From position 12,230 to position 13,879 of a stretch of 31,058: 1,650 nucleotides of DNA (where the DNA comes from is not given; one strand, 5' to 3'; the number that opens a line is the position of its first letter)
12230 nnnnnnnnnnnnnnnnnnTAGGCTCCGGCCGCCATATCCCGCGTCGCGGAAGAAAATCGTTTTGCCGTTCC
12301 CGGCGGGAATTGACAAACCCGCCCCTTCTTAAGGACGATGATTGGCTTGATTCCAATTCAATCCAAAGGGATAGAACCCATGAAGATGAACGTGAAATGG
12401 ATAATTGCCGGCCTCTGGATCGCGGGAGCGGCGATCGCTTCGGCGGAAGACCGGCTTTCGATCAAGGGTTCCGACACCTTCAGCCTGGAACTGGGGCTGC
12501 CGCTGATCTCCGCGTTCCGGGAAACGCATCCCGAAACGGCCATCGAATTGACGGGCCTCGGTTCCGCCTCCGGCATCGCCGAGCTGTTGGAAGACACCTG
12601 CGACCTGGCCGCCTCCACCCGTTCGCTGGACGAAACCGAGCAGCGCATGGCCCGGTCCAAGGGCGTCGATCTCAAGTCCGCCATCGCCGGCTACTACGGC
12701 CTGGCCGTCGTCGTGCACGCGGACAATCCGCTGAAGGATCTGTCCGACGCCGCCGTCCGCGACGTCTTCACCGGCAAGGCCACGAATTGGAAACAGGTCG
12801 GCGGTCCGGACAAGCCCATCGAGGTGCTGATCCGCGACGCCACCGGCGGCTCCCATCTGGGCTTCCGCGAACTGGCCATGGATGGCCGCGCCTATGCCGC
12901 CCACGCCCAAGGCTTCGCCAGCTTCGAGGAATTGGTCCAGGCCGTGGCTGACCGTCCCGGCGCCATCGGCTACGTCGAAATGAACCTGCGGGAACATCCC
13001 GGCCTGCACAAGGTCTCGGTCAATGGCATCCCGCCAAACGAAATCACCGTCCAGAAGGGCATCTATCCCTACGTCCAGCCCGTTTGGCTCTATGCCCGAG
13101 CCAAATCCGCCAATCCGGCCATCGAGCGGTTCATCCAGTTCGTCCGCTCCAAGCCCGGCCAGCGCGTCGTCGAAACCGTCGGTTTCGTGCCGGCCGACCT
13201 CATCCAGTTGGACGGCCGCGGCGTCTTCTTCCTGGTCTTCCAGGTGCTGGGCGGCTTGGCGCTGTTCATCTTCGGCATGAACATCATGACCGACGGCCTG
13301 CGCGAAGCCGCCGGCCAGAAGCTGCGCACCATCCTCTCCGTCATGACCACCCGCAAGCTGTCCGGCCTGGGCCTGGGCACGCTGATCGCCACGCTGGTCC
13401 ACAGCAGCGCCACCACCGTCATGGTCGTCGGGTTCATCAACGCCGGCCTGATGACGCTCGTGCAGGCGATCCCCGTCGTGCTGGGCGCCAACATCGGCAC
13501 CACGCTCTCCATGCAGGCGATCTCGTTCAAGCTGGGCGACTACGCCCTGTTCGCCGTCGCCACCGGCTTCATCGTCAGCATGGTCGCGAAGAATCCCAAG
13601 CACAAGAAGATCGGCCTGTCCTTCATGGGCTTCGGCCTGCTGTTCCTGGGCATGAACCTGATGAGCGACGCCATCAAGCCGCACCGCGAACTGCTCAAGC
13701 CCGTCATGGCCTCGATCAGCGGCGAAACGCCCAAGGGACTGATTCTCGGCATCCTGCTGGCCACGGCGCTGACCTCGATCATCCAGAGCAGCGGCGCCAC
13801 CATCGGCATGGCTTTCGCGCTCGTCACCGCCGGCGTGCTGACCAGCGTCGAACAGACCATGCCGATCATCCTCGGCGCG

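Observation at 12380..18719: Three tandem Na/Pi-cotransporter+PhoU paralogs after the ars genes, the first fused to a periplasmic PstS-like phosphate-binding domain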

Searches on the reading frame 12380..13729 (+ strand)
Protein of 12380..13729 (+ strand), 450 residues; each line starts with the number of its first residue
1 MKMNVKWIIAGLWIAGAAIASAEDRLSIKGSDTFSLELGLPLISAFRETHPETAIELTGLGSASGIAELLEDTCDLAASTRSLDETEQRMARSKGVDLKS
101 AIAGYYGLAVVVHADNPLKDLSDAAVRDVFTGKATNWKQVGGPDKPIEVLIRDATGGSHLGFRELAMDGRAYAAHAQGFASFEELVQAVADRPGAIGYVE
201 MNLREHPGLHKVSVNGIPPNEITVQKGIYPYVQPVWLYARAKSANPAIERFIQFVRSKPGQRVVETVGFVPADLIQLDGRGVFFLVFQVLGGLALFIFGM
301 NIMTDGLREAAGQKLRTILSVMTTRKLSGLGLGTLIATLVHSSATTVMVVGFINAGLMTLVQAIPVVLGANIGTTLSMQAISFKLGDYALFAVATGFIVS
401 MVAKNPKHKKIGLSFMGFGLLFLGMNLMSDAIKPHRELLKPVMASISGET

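Call 20: search_protein_representatives(protein=window:12380-13729:+)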
Query: 450 residues. Proteins with E-value up to 0.001 (for the whole library): 22040; up to 1e-10: 10425; up to 1e-30: 540. The best 150 are listed.
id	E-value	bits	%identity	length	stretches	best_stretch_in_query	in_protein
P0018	2.5e-254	860.2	81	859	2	5-450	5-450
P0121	5.6e-88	312.2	94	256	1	285-450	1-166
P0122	2.5e-78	280.4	59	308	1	4-227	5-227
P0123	1.4e-67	245.0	46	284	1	6-270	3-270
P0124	3.0e-64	234.0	30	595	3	20-272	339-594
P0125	2.3e-62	227.8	27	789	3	23-270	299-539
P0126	8.2e-58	212.8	44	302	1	11-271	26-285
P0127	2.2e-56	208.1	30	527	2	26-270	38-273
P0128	6.8e-56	206.5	41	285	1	19-282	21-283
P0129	2.2e-55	204.8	42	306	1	25-270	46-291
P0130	6.7e-55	203.2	31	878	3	23-272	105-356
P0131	2.0e-54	201.6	59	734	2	277-450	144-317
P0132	3.7e-54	200.7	31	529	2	25-279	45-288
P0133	1.9e-53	198.4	54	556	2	283-450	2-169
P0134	2.8e-52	194.5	55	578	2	278-449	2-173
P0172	1.1e-41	159.7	47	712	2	275-438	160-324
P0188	2.8e-40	155.0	43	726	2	283-437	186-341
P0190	3.8e-40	154.6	50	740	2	280-438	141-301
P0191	4.4e-40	154.4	48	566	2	285-437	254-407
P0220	4.4e-38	147.8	49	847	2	283-436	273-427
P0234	1.4e-37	146.1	47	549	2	284-436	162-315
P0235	1.6e-37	146.0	45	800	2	282-436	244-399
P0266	8.4e-37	143.6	48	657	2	280-434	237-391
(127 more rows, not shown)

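Call 21: search_protein_families(library=pfam, proteins=[P0220, P0235, P0266, P0131, P0172, P0188, P0190, P0191, P0234, P0130], max_evalue=0.001)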
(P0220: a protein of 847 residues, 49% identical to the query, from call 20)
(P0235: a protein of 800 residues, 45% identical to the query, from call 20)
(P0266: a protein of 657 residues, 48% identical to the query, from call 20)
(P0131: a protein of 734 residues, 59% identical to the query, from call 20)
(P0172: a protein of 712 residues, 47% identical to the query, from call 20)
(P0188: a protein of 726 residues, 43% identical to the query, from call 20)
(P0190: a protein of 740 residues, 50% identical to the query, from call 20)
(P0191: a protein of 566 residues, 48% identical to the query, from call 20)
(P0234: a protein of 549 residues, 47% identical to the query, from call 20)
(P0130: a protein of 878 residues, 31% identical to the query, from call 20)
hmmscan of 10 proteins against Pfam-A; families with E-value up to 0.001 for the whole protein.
P0220 (847 aa): 2 families
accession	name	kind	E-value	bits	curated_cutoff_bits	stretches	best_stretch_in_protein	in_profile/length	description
PF02690.20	Na_Pi_cotrans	-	6.6e-63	211.2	29.1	2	285-420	1-136/137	Na+/Pi-cotransporter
PF01895.24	PhoU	-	4.6e-12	46.6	23.5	2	646-726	10-87/89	PhoU domain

P0235 (800 aa): 4 families
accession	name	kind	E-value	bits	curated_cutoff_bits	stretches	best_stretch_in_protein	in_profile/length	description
PF02690.20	Na_Pi_cotrans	-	8.4e-62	207.7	29.1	2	257-392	1-136/137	Na+/Pi-cotransporter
PF01895.24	PhoU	-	8.9e-18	64.9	23.5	2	709-795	1-89/89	PhoU domain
PF02369.22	Big_1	-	7.2e-07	29.7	34.9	1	144-225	6-82/93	Bacterial Ig-like domain (group 1)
PF09134.16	Invasin_D3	-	0.0003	21.7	33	0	142-225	7-84/98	Invasin, domain 3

P0266 (657 aa): 6 families
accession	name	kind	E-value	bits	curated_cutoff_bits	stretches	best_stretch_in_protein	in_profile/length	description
PF02690.20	Na_Pi_cotrans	-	1.3e-63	213.5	29.1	2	252-386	1-136/137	Na+/Pi-cotransporter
PF02369.22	Big_1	-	3.5e-15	56.3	34.9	2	157-218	19-80/93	Bacterial Ig-like domain (group 1)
PF09134.16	Invasin_D3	-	1.7e-08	35.3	33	1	159-222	24-86/98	Invasin, domain 3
PF17789.7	MG4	-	4.6e-08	33.6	24.7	0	161-217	20-74/95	Macroglobulin domain MG4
PF11974.14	bMG3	-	8.5e-05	22.9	34.9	0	167-207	24-62/103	Bacterial alpha-2-macroglobulin MG3 domain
PF01835.25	MG2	-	0.00077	20.2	32.8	0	165-217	27-79/96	MG2 domain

P0131 (734 aa): 2 families
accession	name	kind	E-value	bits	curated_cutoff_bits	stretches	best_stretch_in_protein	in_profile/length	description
PF02690.20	Na_Pi_cotrans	-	1.6e-49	167.9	29.1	2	162-296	1-136/137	Na+/Pi-cotransporter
PF01895.24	PhoU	-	6.6e-07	30.1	23.5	1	488-573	2-88/89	PhoU domain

P0172 (712 aa): 2 families
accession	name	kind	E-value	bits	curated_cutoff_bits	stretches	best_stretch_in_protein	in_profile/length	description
PF02690.20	Na_Pi_cotrans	-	1.8e-63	213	29.1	2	180-315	1-136/137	Na+/Pi-cotransporter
PF01895.24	PhoU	-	5.6e-13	49.5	23.5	2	623-703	6-88/89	PhoU domain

P0188 (726 aa): 2 families
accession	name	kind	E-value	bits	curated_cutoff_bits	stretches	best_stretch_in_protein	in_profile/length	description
PF02690.20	Na_Pi_cotrans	-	2.7e-71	238.4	29.1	2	198-333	1-136/137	Na+/Pi-cotransporter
PF01895.24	PhoU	-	4.4e-27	94.7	23.5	2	534-619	1-87/89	PhoU domain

P0190 (740 aa): 2 families
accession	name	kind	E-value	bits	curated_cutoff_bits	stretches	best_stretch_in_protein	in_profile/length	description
PF02690.20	Na_Pi_cotrans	-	2.2e-66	222.5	29.1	2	156-292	1-136/137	Na+/Pi-cotransporter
PF01895.24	PhoU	-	1.5e-22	80.2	23.5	2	498-579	1-83/89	PhoU domain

P0191 (566 aa): 2 families
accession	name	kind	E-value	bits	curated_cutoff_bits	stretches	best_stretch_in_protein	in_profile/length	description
PF02690.20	Na_Pi_cotrans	-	6.7e-66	220.9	29.1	2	265-399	2-136/137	Na+/Pi-cotransporter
PF02369.22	Big_1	-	5.2e-07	30.1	34.9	1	161-212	20-68/93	Bacterial Ig-like domain (group 1)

P0234 (549 aa): 2 families
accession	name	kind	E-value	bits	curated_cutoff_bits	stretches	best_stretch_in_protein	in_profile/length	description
PF02690.20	Na_Pi_cotrans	-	3.6e-67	225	29.1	2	173-308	1-136/137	Na+/Pi-cotransporter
PF02775.26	TPP_enzyme_C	-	1.4e-08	35.1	21.9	1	17-84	74-143/151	Thiamine pyrophosphate enzyme, C-terminal TPP binding domain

P0130 (878 aa): 4 families
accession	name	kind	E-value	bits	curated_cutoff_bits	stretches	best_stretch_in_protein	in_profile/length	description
PF12849.12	PBP_like_2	-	2e-85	287.2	27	2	106-343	10-267/267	PBP superfamily domain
PF12727.12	PBP_like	-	3.6e-20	72.4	27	2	125-290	2-158/193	PBP superfamily domain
PF13531.11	SBP_bac_11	-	3e-13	50.5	25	2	124-353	17-226/227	Bacterial extracellular solute-binding protein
PF13343.11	SBP_bac_6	-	5.1e-07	29.9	24.6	0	331-369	194-232/245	Bacterial extracellular solute-binding protein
